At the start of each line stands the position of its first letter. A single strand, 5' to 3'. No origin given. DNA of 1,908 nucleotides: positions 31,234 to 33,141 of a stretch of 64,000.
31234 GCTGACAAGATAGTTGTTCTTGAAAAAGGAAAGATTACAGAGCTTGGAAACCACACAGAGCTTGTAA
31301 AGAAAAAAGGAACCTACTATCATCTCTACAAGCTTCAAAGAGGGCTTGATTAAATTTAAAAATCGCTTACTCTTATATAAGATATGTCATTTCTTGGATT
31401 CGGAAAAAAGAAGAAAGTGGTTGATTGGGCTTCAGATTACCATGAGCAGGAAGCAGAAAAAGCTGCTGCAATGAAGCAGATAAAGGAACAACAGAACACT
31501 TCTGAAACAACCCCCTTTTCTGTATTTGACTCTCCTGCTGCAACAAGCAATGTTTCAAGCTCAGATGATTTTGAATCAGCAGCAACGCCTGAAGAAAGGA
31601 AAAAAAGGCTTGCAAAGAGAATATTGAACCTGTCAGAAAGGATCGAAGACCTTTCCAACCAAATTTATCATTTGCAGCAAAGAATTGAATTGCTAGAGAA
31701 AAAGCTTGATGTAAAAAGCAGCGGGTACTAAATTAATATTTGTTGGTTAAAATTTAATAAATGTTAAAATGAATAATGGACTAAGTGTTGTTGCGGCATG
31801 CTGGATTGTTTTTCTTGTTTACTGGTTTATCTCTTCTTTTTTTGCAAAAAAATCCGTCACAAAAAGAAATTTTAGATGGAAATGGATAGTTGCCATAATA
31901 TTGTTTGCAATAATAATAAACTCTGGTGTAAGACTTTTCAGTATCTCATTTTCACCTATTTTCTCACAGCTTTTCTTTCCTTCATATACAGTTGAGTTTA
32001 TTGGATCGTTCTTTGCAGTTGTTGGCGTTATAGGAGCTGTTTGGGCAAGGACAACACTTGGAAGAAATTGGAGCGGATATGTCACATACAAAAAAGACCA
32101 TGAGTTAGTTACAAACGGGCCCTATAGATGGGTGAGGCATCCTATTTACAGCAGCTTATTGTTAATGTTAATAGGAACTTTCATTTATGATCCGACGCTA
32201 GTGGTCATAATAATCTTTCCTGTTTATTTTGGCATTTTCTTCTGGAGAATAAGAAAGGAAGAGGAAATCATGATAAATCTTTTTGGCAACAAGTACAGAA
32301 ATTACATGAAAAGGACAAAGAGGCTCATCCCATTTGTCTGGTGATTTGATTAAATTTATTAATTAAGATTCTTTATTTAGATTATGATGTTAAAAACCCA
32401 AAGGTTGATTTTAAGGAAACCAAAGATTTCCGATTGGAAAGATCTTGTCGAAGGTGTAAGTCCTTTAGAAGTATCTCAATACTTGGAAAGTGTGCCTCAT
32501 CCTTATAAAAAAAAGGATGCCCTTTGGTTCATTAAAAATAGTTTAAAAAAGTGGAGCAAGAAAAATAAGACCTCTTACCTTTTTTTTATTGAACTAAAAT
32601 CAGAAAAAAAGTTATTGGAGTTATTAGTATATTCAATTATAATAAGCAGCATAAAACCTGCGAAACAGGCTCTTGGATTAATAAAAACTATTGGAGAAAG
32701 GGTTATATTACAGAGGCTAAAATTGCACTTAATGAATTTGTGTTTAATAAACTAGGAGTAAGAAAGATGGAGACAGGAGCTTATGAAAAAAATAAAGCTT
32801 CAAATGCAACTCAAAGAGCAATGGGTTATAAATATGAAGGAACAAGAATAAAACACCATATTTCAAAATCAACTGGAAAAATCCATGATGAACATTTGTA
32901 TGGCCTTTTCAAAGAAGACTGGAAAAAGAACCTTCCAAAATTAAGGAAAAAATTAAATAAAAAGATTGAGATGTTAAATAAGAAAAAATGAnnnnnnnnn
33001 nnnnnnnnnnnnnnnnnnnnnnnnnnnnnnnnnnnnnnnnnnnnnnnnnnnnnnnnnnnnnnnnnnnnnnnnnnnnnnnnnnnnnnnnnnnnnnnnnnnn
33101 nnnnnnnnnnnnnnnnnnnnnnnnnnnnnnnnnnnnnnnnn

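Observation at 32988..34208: GluRS that ends before the anticodon-binding domain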

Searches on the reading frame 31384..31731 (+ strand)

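Call 71: search_protein_families(library=pfam, proteins=[window:31384-31731:+], max_evalue=0.01)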
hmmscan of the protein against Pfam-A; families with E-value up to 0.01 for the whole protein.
window:31384-31731:+ (115 aa): 1 family
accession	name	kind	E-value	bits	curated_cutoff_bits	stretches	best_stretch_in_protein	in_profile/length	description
PF12443.13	AKNA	-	0.0068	17.4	28.1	1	32-112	3-80/99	AT-hook-containing transcription factor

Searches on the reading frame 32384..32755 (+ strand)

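Call 71: search_protein_families(library=pfam, proteins=[window:32384-32755:+], max_evalue=0.01)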
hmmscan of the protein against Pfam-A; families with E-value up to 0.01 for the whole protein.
window:32384-32755:+ (123 aa): 1 family
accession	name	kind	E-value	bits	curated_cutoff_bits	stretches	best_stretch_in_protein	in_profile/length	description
PF13302.13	Acetyltransf_3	-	0.00025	22.2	25.4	1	7-74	1-63/138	Acetyltransferase (GNAT) domain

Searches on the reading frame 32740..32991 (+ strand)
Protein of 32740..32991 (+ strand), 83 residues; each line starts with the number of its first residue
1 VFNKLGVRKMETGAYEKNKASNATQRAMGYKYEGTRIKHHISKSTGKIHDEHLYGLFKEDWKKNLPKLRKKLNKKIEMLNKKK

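Call 71: search_protein_families(library=pfam, proteins=[window:32740-32991:+], max_evalue=0.01)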
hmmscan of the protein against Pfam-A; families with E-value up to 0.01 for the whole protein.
window:32740-32991:+ (83 aa): 0 families
